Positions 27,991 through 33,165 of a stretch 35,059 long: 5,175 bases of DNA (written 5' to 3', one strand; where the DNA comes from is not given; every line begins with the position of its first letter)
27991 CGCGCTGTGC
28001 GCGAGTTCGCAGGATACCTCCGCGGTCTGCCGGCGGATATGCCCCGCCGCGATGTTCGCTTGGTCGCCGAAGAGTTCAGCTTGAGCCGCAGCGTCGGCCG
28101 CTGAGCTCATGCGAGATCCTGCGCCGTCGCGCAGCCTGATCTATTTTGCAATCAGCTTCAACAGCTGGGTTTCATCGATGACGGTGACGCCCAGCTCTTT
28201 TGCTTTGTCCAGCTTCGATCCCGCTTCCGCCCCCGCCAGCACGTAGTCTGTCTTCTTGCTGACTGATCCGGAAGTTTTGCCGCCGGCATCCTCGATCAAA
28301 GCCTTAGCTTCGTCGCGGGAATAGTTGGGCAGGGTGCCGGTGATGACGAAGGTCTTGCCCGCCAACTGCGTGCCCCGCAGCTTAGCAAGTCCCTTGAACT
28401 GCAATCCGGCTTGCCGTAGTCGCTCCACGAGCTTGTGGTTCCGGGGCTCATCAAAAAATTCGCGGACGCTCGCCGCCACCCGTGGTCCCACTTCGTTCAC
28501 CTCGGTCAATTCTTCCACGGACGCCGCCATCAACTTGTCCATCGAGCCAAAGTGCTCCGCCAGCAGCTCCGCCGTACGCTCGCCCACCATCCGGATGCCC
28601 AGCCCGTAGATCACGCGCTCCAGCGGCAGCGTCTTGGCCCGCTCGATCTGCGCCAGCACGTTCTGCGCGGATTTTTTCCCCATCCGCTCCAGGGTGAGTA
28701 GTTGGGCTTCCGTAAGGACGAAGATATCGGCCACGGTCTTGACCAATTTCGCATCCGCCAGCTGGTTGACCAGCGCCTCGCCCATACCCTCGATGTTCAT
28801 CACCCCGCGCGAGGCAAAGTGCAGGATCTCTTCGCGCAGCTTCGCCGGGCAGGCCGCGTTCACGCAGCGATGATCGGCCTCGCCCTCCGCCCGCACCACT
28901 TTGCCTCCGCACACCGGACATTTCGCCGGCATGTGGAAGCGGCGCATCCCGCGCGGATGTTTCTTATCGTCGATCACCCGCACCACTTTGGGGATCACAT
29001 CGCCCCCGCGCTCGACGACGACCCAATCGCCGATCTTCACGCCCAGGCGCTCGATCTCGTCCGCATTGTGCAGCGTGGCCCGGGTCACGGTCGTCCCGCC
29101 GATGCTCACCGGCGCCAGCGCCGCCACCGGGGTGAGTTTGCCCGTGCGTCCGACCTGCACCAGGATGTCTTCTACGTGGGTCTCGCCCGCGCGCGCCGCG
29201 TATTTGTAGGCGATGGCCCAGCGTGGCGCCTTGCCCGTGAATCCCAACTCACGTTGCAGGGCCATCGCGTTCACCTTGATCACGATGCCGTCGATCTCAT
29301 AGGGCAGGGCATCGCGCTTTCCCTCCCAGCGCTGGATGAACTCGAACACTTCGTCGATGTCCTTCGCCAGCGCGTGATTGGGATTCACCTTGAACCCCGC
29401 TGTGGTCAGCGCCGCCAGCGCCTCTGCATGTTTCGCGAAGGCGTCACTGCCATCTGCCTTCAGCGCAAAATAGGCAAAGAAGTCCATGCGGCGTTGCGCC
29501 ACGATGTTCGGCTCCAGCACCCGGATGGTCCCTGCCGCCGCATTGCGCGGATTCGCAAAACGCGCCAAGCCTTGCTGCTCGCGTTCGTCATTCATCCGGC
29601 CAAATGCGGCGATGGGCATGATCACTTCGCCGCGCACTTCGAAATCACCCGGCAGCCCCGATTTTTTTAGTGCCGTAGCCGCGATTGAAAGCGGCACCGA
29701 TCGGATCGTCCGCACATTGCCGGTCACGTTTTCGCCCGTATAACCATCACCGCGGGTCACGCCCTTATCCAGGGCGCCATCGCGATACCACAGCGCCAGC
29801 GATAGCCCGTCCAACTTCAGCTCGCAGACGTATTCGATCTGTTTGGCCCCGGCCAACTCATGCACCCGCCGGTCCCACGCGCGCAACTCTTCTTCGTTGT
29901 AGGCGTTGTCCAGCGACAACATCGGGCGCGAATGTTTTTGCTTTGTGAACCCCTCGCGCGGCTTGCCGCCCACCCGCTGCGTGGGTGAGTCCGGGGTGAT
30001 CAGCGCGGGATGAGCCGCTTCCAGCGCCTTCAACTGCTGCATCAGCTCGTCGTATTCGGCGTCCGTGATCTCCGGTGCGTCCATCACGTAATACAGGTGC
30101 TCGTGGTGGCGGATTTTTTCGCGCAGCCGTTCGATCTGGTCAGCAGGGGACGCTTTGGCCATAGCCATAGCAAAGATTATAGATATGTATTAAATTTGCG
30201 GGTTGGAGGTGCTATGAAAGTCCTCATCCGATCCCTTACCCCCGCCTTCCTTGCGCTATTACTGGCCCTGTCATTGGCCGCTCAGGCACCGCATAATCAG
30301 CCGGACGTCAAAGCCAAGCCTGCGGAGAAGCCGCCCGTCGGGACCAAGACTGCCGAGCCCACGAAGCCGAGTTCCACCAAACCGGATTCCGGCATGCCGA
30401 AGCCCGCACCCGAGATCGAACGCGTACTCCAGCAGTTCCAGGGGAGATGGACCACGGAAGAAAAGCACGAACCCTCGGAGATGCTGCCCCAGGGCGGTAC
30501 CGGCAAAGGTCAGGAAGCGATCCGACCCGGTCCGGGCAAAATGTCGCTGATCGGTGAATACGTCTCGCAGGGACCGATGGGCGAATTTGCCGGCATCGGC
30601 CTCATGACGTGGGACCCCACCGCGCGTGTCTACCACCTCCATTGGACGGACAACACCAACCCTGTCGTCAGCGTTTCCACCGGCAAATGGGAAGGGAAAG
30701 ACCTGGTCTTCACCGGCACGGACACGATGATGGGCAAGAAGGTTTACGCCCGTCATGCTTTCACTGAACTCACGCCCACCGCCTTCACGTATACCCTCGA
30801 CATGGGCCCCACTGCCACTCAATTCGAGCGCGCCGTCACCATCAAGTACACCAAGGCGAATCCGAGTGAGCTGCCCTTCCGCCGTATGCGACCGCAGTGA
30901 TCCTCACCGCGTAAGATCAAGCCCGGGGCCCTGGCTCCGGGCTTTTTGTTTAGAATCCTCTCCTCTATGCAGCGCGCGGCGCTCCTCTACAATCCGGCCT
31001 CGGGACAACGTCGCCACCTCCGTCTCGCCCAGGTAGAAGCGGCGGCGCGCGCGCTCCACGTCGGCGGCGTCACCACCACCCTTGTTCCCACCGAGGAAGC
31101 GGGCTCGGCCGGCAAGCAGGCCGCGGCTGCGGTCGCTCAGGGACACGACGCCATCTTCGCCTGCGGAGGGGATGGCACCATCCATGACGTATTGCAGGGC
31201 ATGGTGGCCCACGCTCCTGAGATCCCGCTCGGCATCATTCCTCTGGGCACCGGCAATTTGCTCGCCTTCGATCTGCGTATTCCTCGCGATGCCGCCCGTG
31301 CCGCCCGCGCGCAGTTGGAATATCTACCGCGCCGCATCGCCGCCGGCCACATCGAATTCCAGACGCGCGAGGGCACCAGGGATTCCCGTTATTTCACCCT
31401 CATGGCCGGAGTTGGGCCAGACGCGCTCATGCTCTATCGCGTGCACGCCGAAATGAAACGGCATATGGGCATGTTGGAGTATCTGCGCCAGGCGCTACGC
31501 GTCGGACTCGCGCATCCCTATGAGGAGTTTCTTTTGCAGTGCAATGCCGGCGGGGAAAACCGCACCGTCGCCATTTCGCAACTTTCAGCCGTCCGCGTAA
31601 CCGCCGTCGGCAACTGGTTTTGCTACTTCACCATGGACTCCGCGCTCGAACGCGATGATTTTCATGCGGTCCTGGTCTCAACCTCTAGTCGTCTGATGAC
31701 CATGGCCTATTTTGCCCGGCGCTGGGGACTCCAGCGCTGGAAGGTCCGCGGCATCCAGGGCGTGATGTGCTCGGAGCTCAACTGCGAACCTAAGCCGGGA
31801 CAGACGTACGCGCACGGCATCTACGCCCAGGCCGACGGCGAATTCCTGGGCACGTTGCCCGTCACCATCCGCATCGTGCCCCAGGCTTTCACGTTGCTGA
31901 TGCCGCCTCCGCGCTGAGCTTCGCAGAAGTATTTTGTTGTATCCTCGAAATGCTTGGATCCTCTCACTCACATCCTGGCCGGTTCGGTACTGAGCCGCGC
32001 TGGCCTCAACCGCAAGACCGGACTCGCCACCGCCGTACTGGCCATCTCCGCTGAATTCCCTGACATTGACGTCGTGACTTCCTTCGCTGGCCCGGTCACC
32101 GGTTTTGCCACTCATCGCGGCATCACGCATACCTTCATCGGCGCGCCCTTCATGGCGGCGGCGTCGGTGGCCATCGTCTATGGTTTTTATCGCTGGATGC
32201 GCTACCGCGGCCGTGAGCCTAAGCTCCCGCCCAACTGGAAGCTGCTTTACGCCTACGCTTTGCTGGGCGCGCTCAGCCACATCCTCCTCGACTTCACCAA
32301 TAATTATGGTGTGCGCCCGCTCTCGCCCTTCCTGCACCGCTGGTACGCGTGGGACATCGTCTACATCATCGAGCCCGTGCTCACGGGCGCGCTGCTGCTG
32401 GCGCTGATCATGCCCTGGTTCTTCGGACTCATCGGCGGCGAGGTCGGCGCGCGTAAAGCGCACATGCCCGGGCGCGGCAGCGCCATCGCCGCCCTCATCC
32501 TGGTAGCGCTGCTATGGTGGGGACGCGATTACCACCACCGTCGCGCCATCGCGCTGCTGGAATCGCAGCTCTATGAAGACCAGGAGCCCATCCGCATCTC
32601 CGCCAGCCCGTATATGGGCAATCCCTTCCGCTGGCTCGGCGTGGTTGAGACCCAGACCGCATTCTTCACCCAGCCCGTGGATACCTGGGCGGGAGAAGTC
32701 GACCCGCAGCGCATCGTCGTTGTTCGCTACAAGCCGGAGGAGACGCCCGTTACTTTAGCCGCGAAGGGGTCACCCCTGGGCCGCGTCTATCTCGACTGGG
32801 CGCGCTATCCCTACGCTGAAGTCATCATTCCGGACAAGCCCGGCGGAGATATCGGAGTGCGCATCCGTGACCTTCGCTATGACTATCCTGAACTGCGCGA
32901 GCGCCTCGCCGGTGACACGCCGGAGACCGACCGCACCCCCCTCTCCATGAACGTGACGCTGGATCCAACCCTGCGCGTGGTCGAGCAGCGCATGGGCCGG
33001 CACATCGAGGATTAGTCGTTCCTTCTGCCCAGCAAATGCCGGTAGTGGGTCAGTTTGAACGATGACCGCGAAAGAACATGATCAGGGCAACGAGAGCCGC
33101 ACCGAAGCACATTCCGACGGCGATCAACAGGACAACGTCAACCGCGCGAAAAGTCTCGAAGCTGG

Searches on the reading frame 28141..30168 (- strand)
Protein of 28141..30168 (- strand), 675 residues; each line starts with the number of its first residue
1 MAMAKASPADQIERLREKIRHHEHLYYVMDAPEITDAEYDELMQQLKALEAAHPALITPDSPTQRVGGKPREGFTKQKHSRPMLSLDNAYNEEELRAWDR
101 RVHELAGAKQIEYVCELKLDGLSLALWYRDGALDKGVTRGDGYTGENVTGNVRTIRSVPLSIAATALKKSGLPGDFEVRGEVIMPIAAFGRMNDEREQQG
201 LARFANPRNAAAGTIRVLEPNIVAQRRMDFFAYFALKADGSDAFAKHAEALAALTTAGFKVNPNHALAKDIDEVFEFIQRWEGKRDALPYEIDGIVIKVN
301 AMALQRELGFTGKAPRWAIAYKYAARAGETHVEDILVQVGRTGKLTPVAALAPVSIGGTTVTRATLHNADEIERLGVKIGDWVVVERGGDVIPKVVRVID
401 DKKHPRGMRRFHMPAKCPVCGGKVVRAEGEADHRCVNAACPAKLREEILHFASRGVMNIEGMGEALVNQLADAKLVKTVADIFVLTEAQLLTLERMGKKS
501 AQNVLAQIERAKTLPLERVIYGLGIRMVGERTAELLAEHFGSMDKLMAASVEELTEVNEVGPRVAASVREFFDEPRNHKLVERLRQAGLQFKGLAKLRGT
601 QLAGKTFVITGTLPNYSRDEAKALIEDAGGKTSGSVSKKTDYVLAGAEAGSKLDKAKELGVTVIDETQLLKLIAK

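Call 76: search_protein_families(library=pfam, proteins=[window:28141-30168:-], max_evalue=0.001)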
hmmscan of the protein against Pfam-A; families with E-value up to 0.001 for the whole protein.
window:28141-30168:- (675 aa): 10 families
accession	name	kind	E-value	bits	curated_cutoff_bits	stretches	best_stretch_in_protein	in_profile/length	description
PF01653.23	DNA_ligase_aden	-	1.7e-93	313.2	27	1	73-325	3-252/253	NAD-dependent DNA ligase adenylation domain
PF03120.22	DNA_ligase_OB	-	2.3e-33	114.3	32.9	1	329-404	1-76/79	NAD-dependent DNA ligase OB-fold domain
PF12826.13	HHH_2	-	3.4e-27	94.8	27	1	518-581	1-64/64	Helix-hairpin-helix motif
PF14520.12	HHH_5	-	3.2e-16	60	27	2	456-508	4-55/57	Helix-hairpin-helix domain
PF00533.33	BRCT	-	6.9e-16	58.7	21.3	1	601-673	5-78/78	BRCA1 C Terminus (BRCT) domain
PF22745.1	Nlig-Ia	-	1.9e-12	48.1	27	1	8-58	2-52/92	DNA ligase-like, N-terminal NAD+-binding domain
PF03119.21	DNA_ligase_ZBD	-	1.6e-11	44.3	25.8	1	416-442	1-27/27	NAD-dependent DNA ligase C4 zinc finger domain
PF12738.14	PTCB-BRCT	-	4.5e-06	27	22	1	613-664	9-59/63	twin BRCT domain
PF16589.12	BRCT_2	-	5.4e-06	27.1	27.3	1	602-666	3-67/86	BRCT domain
PF00633.29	HHH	-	4.4e-05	23.6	24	0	543-571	2-30/30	Helix-hairpin-helix motif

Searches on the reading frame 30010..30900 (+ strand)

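Call 76: search_protein_families(library=pfam, proteins=[window:30010-30900:+], max_evalue=0.001)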
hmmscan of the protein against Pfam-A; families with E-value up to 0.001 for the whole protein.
window:30010-30900:+ (296 aa): 1 family
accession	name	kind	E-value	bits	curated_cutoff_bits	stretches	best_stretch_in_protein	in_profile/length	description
PF07617.17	DUF1579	-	2.5e-09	37.6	25.2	1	138-282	7-155/155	Protein of unknown function (DUF1579)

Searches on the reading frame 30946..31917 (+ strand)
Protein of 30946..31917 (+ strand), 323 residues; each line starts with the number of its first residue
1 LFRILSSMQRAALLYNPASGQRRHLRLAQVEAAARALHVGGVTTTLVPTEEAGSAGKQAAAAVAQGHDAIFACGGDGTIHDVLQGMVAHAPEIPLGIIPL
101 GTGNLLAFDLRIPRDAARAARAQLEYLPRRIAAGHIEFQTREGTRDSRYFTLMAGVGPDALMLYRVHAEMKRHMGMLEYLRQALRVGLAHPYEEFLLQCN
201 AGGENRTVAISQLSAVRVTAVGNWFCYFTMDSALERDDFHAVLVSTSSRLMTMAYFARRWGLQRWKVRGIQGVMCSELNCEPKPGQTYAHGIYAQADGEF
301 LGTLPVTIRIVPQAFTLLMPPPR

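Call 76: search_protein_families(library=pfam, proteins=[window:30946-31917:+], max_evalue=0.001)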
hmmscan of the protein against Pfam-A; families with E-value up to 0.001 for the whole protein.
window:30946-31917:+ (323 aa): 2 families
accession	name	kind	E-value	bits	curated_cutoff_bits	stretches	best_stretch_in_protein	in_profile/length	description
PF00781.29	DAGK_cat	-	2.7e-27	95.3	23.6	1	11-134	2-123/125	Diacylglycerol kinase catalytic domain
PF19279.4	YegS_C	-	0.00034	20.8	27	0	291-318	130-157/158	YegS C-terminal NAD kinase beta sandwich-like domain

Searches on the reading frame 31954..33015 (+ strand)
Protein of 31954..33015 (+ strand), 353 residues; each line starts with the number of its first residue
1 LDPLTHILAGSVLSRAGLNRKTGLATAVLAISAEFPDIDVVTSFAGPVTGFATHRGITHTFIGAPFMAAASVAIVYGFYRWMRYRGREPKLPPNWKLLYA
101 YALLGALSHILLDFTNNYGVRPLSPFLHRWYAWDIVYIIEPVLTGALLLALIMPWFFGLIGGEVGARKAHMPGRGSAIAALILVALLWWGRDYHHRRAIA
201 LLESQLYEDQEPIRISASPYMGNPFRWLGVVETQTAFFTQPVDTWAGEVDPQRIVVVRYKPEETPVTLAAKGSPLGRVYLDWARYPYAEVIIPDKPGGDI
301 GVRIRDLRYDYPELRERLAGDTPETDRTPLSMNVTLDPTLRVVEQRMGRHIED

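Call 76: search_protein_families(library=pfam, proteins=[window:31954-33015:+], max_evalue=0.001)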
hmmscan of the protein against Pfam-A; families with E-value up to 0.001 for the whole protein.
window:31954-33015:+ (353 aa): 1 family
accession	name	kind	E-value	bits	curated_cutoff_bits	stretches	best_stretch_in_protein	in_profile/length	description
PF04307.19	YdjM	-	1.8e-28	99.6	29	1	1-188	1-167/176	YdjM inner membrane protein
